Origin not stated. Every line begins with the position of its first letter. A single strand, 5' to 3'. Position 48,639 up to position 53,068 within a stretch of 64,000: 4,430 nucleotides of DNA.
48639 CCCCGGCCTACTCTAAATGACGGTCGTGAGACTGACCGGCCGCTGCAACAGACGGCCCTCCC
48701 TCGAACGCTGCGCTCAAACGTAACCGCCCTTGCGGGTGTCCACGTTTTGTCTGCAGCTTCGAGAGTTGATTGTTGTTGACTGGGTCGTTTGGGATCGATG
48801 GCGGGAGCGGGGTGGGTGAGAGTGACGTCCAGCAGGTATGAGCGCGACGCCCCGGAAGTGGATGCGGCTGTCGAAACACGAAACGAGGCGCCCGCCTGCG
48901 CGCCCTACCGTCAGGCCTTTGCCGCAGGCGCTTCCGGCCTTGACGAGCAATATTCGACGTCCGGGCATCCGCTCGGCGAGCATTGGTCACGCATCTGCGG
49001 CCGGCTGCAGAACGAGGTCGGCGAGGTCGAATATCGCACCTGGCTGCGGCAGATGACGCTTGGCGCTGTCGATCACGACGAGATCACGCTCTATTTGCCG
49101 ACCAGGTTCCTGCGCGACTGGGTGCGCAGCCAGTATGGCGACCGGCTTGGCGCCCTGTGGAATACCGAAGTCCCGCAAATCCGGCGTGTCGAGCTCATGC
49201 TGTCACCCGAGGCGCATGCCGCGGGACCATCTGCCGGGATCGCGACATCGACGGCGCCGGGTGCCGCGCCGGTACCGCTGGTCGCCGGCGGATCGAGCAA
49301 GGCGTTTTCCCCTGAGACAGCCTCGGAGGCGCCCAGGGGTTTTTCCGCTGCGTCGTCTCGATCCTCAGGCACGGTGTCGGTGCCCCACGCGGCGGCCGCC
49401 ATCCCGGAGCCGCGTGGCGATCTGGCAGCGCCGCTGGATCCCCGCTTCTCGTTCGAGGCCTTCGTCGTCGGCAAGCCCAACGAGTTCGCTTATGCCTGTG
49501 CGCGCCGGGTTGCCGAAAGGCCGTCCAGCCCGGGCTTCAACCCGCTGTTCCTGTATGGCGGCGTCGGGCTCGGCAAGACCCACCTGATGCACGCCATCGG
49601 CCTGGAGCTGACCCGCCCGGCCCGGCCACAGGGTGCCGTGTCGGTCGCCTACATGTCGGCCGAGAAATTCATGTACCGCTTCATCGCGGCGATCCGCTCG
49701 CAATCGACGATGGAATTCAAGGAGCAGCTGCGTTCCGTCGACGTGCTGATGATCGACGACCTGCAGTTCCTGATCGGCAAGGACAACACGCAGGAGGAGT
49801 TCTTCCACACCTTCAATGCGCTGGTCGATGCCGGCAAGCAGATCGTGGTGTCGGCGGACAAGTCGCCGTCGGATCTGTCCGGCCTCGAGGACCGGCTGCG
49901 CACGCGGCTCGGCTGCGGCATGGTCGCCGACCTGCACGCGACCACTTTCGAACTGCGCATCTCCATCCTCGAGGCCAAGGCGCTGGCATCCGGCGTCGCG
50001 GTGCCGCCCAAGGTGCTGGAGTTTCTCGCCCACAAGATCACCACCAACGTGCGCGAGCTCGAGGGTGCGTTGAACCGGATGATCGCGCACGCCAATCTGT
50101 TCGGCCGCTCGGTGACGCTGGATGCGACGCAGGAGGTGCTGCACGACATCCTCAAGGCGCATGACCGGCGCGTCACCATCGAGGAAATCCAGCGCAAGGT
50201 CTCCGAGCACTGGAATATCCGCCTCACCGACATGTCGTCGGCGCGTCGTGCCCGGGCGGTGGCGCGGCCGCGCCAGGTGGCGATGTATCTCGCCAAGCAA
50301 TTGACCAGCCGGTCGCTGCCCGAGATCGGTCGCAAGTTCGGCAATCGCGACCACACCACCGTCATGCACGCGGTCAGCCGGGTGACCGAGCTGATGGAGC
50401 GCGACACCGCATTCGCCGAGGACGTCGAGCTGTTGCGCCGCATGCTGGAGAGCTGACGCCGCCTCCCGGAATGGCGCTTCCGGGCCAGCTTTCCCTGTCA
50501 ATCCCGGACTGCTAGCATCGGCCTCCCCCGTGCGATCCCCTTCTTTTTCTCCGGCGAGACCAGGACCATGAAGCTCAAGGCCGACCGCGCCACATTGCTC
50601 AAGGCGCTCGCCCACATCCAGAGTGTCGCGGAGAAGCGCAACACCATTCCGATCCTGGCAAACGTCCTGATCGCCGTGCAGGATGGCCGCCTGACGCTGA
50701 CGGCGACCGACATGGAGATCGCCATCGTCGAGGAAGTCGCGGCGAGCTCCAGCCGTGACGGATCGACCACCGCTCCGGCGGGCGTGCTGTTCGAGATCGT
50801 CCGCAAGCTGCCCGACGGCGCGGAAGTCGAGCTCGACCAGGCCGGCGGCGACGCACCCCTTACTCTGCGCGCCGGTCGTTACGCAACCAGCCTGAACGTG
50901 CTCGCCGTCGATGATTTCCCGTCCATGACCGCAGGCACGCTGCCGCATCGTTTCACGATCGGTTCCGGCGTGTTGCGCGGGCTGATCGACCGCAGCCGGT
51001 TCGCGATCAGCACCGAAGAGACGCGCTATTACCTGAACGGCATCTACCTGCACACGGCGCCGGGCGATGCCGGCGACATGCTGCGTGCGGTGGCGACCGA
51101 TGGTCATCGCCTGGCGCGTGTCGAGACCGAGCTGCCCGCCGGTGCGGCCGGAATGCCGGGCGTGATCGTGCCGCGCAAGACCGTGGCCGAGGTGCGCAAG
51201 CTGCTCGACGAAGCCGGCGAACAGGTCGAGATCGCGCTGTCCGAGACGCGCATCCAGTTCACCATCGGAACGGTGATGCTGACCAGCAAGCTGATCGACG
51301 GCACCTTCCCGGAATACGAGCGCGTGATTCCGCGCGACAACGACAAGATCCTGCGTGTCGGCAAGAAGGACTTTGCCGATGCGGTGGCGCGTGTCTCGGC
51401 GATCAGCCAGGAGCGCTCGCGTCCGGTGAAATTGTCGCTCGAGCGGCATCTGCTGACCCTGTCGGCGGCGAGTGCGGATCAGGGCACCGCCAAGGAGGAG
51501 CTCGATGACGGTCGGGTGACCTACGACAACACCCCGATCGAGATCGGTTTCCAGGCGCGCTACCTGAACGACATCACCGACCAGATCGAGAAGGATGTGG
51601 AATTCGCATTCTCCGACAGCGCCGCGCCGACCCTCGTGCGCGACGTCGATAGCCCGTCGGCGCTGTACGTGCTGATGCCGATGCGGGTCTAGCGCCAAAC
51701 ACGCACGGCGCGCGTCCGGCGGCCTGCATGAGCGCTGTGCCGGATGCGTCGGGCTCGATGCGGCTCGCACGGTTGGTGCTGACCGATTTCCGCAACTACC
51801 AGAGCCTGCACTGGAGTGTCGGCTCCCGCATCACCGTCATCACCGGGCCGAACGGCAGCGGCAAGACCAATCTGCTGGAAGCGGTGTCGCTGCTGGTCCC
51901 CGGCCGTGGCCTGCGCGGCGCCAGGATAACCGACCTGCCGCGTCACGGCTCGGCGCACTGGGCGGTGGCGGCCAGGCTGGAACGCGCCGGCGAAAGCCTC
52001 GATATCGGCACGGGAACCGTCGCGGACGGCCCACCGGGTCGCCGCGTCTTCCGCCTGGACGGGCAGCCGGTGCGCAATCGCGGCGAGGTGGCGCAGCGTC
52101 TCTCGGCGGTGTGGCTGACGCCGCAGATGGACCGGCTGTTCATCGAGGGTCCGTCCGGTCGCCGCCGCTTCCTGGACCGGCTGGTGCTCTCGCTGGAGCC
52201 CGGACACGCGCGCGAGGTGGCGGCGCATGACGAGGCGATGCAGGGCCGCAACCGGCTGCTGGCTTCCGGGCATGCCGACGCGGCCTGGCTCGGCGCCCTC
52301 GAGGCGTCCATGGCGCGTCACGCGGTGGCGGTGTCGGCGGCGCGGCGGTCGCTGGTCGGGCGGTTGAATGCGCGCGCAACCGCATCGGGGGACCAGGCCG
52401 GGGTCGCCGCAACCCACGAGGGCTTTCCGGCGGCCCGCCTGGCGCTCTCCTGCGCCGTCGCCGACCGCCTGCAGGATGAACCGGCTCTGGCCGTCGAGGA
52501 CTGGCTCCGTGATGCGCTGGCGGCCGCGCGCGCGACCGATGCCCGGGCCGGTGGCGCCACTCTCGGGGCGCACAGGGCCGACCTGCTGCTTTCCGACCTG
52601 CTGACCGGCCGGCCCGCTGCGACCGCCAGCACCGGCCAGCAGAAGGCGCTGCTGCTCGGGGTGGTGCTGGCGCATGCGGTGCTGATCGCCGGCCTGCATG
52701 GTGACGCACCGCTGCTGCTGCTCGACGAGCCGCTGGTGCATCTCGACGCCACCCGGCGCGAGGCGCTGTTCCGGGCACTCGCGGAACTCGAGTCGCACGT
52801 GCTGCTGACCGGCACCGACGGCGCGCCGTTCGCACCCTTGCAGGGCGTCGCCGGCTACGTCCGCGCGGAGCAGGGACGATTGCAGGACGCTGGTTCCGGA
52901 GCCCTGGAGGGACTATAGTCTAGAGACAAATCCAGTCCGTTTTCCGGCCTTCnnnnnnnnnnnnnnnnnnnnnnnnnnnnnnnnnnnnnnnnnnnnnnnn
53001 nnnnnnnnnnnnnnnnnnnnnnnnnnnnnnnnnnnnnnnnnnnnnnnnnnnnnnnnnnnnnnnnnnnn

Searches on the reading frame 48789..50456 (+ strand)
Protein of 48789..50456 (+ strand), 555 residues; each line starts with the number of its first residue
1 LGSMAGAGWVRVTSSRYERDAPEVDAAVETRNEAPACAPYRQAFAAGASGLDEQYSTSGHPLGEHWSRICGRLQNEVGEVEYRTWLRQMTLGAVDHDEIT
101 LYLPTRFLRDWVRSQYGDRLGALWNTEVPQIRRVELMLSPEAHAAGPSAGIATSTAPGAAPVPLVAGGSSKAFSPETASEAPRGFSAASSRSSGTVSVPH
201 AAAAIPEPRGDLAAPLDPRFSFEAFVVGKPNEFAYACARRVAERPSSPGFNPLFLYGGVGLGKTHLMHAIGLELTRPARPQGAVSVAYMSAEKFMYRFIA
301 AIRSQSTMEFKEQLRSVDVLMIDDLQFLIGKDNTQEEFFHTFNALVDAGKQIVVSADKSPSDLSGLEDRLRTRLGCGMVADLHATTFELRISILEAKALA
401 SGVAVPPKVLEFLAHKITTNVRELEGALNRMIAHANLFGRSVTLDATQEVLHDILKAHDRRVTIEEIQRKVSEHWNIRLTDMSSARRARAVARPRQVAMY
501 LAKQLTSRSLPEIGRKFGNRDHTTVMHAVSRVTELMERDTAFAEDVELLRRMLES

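Call 65: search_protein_families(library=pfam, proteins=[window:48789-50456:+], max_evalue=0.0001)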
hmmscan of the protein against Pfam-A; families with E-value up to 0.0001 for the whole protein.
window:48789-50456:+ (555 aa): 4 families
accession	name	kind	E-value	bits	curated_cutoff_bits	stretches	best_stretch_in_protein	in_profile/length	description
PF00308.24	Bac_DnaA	-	1e-62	211.6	23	1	216-380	1-161/162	Bacterial DnaA ATPAse domain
PF08299.17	Bac_DnaA_C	-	3.4e-29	101.1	31.5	1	464-532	1-69/69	Bacterial dnaA protein helix-turn-helix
PF11638.13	DnaA_N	-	4.3e-20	71.6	24.6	1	65-125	3-64/65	DnaA N-terminal domain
PF01695.23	IstB_IS21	-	2.1e-06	27.9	24.1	1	253-355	95-192/238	IstB-like ATP binding protein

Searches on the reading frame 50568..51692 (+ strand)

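Call 65: search_protein_families(library=pfam, proteins=[window:50568-51692:+], max_evalue=0.0001)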
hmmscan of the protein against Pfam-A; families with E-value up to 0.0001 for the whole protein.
window:50568-51692:+ (374 aa): 3 families
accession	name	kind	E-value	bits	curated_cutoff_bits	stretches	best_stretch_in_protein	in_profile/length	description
PF02767.21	DNA_pol3_beta_2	-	1.9e-37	128.5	27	1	133-249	4-116/116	DNA polymerase III beta subunit, central domain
PF00712.24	DNA_pol3_beta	-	6.6e-32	110.6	24.4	1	1-120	1-119/120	DNA polymerase III beta subunit, N-terminal domain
PF02768.20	DNA_pol3_beta_3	-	2.3e-31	108.5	27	1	252-373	2-121/121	DNA polymerase III beta subunit, C-terminal domain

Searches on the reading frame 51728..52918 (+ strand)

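Call 65: search_protein_families(library=pfam, proteins=[window:51728-52918:+], max_evalue=0.0001)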
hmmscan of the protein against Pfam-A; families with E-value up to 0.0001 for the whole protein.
window:51728-52918:+ (396 aa): 6 families
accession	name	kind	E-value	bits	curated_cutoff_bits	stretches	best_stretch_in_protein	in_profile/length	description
PF02463.25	SMC_N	-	7e-17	62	40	1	13-356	2-188/220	RecF/RecN/SMC N terminal domain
PF13304.12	AAA_21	-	9.2e-14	52.6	27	1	35-56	1-22/304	AAA domain, putative AbiEii toxin, Type IV TA system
PF13476.12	AAA_23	-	1.5e-07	32.7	27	1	15-57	1-43/201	AAA domain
PF13555.12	AAA_29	-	6.3e-06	26.3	27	1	13-58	1-48/61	P-loop containing region of AAA domain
PF13175.12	AAA_15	-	7.9e-06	26.2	32.1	0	11-56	1-46/374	AAA ATPase domain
PF00005.33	ABC_tran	-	8.9e-05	23.5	25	0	34-56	12-34/137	ABC transporter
